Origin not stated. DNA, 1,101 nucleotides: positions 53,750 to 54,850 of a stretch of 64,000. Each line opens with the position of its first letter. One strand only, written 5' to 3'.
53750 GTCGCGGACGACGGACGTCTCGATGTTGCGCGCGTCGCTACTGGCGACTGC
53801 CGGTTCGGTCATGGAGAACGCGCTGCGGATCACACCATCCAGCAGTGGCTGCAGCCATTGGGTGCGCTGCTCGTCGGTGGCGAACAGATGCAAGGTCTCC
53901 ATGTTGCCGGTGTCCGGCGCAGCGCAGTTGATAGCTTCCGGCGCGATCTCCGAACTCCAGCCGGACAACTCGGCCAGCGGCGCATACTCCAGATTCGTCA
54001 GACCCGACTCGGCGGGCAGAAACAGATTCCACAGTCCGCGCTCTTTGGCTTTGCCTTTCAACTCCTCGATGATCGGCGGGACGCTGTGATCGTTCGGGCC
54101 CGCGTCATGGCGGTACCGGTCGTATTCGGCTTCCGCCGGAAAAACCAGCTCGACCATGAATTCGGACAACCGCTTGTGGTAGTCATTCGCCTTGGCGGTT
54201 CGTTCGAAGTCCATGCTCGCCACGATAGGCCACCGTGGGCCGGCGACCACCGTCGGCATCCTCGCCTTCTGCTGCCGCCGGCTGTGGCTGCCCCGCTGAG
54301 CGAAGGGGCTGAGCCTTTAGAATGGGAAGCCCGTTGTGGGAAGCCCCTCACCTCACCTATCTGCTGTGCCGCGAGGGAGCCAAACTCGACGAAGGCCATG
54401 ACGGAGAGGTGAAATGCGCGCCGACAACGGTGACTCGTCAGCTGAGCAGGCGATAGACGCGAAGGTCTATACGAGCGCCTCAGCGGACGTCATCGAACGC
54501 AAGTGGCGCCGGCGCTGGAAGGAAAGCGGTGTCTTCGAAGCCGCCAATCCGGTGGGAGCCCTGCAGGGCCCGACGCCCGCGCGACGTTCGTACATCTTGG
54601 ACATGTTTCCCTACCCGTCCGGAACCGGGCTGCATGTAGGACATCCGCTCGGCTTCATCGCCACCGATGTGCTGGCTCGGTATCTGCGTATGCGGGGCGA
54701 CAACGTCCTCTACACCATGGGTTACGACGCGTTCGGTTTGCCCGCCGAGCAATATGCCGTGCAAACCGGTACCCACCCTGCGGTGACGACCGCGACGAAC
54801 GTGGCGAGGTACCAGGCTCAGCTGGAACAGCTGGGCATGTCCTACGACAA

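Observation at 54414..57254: Divergent, probably second, LeuRS with an altered leucine pocket and editing domain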

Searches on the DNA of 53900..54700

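Call 42: search_rna_families(source=window, start=53900, end=54700, threshold=evalue, max_evalue=1)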
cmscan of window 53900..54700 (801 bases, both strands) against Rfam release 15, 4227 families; matches with E-value up to 1: 0.
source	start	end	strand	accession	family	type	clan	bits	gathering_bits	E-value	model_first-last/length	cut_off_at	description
